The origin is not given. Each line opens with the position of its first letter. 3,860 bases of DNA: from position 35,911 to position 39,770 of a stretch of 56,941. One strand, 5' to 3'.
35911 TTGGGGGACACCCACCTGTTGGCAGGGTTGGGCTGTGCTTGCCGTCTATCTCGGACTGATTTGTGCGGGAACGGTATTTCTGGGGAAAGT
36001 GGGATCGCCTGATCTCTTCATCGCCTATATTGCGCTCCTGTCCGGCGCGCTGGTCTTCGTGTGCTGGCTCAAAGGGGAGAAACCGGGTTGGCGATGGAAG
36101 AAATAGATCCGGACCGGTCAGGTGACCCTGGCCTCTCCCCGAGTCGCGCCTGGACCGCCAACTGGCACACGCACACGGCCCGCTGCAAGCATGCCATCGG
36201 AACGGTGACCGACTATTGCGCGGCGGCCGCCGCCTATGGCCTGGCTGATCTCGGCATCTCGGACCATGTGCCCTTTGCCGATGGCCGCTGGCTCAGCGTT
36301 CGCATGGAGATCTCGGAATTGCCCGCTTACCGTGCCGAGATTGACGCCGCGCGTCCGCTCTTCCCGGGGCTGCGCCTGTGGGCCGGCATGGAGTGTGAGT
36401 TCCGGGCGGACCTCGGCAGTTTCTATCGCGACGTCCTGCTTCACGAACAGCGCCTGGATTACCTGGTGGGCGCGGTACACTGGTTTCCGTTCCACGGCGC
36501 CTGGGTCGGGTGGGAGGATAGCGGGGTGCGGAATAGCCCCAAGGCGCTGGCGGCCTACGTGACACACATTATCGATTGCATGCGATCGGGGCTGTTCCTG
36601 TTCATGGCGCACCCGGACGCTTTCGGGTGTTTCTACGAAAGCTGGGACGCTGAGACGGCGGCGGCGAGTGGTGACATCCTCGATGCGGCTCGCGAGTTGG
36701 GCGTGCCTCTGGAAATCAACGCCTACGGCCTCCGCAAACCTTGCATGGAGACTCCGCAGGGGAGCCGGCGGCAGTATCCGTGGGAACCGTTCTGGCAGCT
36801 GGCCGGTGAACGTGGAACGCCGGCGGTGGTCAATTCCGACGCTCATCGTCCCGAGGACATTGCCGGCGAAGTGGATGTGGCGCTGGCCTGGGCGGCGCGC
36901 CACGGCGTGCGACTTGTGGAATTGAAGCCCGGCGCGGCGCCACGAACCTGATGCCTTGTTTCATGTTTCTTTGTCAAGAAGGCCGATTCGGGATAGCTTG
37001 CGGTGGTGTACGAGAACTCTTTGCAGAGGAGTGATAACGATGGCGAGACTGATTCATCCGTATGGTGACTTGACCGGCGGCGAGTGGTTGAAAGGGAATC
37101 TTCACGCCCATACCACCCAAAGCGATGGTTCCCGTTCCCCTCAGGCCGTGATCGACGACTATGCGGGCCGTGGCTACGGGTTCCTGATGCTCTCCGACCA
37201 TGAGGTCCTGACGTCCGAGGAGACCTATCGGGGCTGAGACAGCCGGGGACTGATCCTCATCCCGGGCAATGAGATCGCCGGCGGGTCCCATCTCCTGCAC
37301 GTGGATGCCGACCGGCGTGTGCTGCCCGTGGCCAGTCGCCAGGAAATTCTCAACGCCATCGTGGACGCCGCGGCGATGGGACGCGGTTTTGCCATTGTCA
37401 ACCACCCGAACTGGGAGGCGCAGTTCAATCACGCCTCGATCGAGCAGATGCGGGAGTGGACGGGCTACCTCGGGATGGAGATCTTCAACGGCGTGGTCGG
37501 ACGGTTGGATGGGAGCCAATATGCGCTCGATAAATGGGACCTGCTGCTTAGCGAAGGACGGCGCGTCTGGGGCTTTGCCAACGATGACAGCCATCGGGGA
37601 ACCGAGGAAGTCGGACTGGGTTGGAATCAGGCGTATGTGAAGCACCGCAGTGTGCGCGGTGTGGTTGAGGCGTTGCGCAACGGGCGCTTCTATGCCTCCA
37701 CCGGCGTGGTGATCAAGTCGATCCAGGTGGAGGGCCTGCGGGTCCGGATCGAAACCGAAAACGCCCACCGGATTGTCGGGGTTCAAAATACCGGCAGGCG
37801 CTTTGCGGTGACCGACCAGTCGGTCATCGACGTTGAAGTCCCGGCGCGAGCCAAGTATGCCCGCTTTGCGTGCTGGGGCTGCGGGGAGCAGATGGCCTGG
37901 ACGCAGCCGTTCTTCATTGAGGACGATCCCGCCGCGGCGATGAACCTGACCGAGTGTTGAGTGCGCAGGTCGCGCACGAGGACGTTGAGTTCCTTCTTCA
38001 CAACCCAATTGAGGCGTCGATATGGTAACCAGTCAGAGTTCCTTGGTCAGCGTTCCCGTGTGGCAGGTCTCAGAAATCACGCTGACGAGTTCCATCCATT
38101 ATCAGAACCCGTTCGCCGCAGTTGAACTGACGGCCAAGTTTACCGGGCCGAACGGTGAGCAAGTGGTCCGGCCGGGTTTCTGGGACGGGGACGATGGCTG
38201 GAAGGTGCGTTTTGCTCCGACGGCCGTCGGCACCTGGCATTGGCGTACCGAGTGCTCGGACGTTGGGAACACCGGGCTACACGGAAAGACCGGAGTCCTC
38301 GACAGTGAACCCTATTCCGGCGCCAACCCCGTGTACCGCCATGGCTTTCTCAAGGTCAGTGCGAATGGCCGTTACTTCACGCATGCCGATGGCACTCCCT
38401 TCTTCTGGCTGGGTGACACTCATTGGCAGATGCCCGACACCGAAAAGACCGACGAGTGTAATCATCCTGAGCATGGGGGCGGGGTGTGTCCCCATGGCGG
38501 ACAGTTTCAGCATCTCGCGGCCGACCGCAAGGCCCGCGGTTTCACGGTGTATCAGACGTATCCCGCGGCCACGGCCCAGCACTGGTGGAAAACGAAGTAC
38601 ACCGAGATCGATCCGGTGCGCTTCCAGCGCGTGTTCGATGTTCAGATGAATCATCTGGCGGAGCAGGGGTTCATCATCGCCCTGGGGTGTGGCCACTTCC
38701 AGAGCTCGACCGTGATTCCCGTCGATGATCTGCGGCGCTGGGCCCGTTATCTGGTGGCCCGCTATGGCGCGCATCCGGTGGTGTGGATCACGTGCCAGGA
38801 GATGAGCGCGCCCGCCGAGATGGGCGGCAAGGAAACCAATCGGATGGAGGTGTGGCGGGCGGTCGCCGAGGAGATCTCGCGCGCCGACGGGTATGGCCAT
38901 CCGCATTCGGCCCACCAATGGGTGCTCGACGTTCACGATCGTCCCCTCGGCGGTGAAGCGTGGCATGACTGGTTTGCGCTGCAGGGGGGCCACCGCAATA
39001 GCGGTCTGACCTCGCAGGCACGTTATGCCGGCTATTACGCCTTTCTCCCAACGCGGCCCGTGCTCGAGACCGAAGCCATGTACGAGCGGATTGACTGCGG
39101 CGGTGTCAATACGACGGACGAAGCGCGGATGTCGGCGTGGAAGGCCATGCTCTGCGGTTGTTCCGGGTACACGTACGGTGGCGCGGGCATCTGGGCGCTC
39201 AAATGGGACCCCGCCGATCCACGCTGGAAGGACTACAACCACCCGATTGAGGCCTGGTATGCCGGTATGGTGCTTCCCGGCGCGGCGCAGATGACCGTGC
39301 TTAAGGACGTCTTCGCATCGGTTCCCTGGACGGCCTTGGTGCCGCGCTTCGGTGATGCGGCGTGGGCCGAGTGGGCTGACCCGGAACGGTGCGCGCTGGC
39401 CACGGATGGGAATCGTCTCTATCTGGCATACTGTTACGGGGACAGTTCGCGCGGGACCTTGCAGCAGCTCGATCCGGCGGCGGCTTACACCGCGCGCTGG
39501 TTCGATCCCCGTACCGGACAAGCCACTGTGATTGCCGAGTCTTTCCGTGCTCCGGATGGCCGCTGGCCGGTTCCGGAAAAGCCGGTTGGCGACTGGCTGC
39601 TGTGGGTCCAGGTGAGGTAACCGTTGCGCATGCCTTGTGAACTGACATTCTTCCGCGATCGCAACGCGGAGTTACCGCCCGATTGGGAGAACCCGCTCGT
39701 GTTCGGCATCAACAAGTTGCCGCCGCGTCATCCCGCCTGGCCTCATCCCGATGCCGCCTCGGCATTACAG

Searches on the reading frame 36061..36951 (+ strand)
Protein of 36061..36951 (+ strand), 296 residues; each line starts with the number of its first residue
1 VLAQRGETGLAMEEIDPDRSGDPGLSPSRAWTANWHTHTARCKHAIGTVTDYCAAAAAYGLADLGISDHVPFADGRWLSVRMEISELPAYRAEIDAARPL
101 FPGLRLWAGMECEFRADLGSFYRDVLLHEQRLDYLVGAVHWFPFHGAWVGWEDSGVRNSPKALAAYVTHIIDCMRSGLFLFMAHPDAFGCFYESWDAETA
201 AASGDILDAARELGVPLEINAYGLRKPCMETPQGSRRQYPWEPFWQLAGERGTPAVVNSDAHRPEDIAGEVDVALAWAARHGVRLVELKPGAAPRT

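Call 45: search_protein_families(library=pfam, proteins=[window:36061-36951:+], max_evalue=0.0001)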
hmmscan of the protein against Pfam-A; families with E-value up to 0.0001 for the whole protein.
window:36061-36951:+ (296 aa): 1 family
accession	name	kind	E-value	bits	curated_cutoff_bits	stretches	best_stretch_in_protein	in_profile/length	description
PF02811.25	PHP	-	5.1e-12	46.9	26.4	1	36-220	3-162/164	PHP domain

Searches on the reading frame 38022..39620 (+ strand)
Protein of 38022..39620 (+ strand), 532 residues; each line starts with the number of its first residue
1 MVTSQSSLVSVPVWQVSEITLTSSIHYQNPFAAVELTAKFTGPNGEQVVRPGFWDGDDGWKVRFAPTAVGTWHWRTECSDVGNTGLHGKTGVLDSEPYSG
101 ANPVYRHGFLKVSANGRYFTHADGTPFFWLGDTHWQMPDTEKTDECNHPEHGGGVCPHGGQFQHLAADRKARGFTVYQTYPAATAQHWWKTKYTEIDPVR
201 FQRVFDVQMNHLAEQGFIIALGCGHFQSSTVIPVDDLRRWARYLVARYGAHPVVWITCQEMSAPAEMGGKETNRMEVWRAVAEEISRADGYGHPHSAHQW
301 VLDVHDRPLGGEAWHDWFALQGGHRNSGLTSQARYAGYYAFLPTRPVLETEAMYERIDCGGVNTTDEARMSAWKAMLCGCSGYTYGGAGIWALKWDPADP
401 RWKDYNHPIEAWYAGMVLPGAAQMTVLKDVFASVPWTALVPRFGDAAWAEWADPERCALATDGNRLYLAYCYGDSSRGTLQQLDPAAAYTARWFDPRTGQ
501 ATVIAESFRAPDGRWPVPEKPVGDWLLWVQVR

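Call 45: search_protein_families(library=pfam, proteins=[window:38022-39620:+], max_evalue=0.0001)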
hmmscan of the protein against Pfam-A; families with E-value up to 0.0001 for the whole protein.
window:38022-39620:+ (532 aa): 2 families
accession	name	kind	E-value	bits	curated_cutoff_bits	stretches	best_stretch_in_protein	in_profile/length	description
PF13204.13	Apiosidase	-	2.3e-51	175.7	26.5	1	113-437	1-319/320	Apiosidase-like, catalytic domain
PF16586.11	DUF5060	-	9.6e-23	80.7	27.2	1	11-78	2-69/70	Domain of unknown function (DUF5060)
